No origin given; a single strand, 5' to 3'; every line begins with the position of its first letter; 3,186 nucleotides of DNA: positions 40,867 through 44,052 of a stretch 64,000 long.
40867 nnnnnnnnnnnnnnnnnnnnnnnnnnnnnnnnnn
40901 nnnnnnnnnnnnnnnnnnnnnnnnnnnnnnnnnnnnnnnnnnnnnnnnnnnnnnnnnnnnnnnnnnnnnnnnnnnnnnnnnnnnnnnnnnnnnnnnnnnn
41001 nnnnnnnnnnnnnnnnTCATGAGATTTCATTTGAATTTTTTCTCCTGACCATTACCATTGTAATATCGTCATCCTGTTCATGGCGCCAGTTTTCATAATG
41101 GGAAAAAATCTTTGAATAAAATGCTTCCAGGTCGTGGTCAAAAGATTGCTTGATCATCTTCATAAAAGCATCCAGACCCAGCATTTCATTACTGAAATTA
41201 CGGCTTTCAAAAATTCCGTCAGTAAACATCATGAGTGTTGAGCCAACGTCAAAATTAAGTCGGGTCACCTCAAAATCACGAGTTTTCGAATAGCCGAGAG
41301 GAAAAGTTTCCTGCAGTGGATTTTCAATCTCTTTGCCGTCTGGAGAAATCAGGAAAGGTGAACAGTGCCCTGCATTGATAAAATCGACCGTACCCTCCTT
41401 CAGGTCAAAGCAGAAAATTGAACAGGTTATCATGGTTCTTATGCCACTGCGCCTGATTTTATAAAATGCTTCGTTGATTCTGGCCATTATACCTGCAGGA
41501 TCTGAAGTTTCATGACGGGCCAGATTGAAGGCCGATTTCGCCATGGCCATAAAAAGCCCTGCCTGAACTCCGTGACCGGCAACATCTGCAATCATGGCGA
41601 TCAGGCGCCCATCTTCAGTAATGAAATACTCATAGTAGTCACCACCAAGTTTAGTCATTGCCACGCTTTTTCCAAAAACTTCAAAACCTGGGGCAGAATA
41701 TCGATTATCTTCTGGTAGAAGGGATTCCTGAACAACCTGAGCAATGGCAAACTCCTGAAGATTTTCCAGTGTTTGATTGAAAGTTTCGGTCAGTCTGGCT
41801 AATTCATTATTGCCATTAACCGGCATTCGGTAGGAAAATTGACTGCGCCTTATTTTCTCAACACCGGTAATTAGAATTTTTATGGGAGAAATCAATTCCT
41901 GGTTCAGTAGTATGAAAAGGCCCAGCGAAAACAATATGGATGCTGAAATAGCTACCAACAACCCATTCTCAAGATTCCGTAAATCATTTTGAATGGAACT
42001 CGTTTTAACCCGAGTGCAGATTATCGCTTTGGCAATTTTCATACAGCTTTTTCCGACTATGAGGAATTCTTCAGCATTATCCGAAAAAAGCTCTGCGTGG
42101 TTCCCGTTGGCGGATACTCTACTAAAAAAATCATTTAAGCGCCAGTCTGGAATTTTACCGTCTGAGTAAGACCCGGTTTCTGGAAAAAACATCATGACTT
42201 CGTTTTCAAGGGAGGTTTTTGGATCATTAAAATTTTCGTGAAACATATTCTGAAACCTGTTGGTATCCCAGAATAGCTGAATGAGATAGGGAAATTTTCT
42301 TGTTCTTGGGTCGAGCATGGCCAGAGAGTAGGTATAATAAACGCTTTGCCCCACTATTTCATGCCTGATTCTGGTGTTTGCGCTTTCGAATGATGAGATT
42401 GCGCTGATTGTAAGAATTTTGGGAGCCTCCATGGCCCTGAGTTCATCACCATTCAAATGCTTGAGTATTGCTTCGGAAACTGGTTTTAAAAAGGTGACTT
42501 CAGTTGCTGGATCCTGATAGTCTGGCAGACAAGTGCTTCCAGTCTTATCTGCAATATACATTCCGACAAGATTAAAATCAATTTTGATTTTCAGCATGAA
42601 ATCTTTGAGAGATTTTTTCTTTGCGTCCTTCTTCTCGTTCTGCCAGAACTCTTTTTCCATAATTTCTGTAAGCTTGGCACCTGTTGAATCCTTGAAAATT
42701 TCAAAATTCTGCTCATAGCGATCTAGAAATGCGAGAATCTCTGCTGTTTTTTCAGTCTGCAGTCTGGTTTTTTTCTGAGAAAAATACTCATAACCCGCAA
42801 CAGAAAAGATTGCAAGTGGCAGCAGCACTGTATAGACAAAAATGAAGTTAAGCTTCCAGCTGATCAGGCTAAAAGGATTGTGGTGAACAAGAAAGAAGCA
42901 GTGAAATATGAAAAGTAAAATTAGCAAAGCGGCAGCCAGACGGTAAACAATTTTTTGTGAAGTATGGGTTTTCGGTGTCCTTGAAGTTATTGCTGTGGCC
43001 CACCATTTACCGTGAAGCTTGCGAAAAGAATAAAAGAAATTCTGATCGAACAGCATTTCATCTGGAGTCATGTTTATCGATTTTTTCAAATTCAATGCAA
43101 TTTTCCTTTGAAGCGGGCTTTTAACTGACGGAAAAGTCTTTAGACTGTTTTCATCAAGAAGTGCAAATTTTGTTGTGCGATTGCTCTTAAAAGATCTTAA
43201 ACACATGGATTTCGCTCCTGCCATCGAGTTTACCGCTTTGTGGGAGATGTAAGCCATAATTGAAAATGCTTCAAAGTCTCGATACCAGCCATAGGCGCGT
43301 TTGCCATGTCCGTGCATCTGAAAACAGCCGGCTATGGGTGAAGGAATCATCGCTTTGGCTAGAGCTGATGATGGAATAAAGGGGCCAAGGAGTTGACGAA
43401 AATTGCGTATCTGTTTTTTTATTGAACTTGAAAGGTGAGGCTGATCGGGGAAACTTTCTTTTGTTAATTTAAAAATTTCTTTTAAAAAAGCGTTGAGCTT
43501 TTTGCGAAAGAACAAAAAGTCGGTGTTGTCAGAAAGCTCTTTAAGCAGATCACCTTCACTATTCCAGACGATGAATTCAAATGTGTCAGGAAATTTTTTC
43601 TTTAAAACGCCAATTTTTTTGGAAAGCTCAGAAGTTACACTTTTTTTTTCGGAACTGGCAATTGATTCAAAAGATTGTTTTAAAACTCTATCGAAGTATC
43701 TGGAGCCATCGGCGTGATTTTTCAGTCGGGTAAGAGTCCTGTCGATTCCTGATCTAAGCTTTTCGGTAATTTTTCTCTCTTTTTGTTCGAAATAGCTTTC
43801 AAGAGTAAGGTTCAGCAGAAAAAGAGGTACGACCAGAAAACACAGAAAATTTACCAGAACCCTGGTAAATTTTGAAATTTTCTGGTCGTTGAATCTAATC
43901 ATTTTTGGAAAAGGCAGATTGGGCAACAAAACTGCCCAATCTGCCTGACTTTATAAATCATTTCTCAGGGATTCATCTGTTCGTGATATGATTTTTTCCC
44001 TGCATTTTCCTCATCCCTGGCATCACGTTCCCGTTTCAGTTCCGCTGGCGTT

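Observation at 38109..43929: Two translationally coupled paralogous sensor-HAMP-PP2C phosphatases of about 970 aa each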

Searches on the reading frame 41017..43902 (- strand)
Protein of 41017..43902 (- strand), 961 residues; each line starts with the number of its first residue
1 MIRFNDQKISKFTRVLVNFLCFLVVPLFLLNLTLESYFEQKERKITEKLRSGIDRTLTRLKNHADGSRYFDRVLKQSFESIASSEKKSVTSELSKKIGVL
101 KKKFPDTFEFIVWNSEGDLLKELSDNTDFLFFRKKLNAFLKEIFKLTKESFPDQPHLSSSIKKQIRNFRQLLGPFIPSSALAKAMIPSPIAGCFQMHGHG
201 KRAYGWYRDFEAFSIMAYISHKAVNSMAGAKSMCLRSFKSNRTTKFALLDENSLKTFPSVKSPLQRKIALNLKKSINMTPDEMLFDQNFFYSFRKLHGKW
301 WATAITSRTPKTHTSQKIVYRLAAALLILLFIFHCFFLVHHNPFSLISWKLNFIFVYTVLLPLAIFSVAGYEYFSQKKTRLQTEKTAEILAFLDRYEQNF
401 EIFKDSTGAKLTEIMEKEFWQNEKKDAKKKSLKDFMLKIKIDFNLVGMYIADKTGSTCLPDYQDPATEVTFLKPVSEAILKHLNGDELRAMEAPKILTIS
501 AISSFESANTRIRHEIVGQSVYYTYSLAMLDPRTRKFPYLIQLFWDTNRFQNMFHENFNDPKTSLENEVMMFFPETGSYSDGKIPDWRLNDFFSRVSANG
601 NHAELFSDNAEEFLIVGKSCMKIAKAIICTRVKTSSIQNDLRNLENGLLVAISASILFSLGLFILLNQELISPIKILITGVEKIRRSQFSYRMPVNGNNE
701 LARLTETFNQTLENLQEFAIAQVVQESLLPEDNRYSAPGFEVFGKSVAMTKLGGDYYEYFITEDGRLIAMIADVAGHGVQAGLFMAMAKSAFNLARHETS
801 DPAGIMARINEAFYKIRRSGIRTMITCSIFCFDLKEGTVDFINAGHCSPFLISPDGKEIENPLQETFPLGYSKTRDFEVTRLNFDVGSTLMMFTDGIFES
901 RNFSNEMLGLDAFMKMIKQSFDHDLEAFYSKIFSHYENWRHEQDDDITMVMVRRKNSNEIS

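Call 7: search_protein_families(library=pfam, proteins=[window:41017-43902:-], max_evalue=0.1)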
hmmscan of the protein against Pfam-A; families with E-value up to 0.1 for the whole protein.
window:41017-43902:- (961 aa): 2 families
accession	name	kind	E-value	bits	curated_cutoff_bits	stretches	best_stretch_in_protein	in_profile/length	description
PF07228.17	SpoIIE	-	1.8e-45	155.7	25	1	764-955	2-192/192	Stage II sporulation protein E (SpoIIE)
PF00672.30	HAMP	-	4.6e-09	36.9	25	1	668-717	4-53/53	HAMP domain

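Call 12: find_homologous_proteins(query=window:41017-43902:-)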
Query window:41017-43902:- (961 aa): 17 proteins with E <= 0.001 among 8000 candidates.
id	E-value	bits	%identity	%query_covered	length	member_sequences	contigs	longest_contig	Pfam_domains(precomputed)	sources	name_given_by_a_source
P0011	0.0e+0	2178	100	100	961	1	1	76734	PF00672.31,PF07228.18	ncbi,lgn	ncbi:MAG: PP2C family protein-serine/threonine phosphatase [Candidatus Rifleibacteriota bacterium]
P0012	6.0e-259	880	43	97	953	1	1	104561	PF00672.31,PF07228.18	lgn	-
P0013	5.0e-184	632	36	98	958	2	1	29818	PF00672.31,PF07228.18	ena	-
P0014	2.6e-181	623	34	98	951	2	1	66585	PF00672.31,PF07228.18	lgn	-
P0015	5.6e-22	96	27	32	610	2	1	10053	PF00672.31,PF07228.18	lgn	-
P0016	9.6e-20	89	26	30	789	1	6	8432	PF00672.31,PF02743.25,PF22673.3,PF13581.13,PF07228.18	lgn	-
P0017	7.3e-17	79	29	25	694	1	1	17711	PF07228.18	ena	-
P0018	1.6e-16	78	27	26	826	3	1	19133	PF07695.18,PF07228.18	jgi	jgi:serine phosphatase RsbU (regulator of sigma subunit)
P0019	1.4e-14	71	26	25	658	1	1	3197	PF07228.18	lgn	-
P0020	2.0e-14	71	24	29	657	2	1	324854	PF00672.31,PF07228.18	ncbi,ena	-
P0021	3.2e-14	70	24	26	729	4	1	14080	PF07228.18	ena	-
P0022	3.0e-12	64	26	25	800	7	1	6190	PF07695.18,PF00686.26,PF07228.18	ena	-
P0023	5.4e-10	56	26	25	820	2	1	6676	PF08447.19,PF13426.14,PF13188.14,PF05231.20,PF08448.17,PF00989.32,PF07228.18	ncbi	-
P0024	1.0e-9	55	28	25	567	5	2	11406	PF07228.18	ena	-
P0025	2.5e-9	54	25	25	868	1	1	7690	PF01590.33,PF13180.13,PF13492.13,PF07228.18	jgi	jgi:sigma-B regulation protein RsbU (phosphoserine phosphatase)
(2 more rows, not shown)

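Call 19: find_encoding_contigs(protein=P0014, flank=10000, max_places=2)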
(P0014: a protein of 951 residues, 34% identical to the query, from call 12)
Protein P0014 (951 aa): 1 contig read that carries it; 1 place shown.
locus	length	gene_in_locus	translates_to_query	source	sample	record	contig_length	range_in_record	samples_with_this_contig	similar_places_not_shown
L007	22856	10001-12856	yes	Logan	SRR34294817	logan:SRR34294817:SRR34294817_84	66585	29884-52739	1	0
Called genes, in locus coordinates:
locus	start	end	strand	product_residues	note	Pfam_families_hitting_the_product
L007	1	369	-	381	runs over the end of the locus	PF01663:Phosphodiest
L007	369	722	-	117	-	PF01740:STAS, PF13466:STAS_2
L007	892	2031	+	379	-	PF08495:FIST, PF10442:FIST_C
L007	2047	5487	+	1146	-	PF00989:PAS, PF08448:PAS_4, PF13426:PAS_9, PF08448:PAS_4, PF08447:PAS_3, PF08448:PAS_4, PF08448:PAS_4, PF08447:PAS_3, +5 more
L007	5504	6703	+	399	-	PF00072:Response_reg, PF07228:SpoIIE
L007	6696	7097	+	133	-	PF13581:HATPase_c_2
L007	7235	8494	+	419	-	PF00756:Esterase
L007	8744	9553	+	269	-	-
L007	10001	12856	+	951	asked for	PF00672:HAMP, PF07228:SpoIIE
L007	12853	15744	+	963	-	PF00672:HAMP (weak), PF07228:SpoIIE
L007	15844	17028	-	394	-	-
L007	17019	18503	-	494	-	-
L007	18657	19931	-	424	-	PF02274:ADI, PF19420:DDAH_eukar (faint)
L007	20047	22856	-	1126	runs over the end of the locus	PF00873:ACR_tran, PF02355:SecD_SecF_C (weak), PF00873:ACR_tran, PF03176:MMPL (weak)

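Call 92: search_protein_families(library=ncbifam, proteins=[window:41017-43902:-], max_evalue=0.001)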
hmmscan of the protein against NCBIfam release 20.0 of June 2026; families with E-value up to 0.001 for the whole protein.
window:41017-43902:- (961 aa): 12 families
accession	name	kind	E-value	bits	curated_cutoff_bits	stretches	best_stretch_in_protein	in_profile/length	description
NF038263.1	prot_phos_SiaA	equivalog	6.6e-18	64.6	700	1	721-953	418-656/658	biofilm regulation protein phosphatase SiaA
TIGR02865.1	spore_II_E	equivalog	5.3e-10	38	490.8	1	751-953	565-762/764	stage II sporulation protein E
NF011874.0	PRK15347.1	equivalog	8.9e-09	33.9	852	1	608-717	259-368/921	two component system sensor kinase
NF033092.0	HK_WalK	equivalog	8.5e-08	31.2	725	1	626-717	157-248/594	cell wall metabolism sensor histidine kinase WalK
NF045505.1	RR_RssB_Pseudo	equivalog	1.5e-06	27.5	700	1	706-899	143-340/394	two-component system response regulator RssB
NF040691.1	MtrAB_MtrB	equivalog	2.2e-06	27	450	1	629-717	171-259/507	MtrAB system histidine kinase MtrB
NF007837.0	PRK10549.1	equivalog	5.4e-06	25.4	603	1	648-715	167-233/466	envelope stress sensor histidine kinase BaeS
NF008184.0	PRK10935.1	equivalog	1e-05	24.4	553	1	655-717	159-224/565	nitrate/nitrite two-component system sensor histidine kinase NarQ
NF012163.2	BaeS_SmeS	equivalog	3.9e-05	22.8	500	1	629-716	148-234/457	sensor histidine kinase efflux regulator BaeS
NF007423.1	PRK09966.1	equivalog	0.00014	20.8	325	1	646-719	151-225/390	diguanylate cyclase DgcN/YfiN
NF053592.1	HK_near_YfiR_like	equivalog_domain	0.00016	21.3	194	1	648-716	153-222/223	sensor histidine kinase, YfiR-like protein-associated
NF045911.1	TCSHisKinNblS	equivalog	0.00048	18.6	1000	1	651-720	185-255/621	two-component system sensor histidine kinase NblS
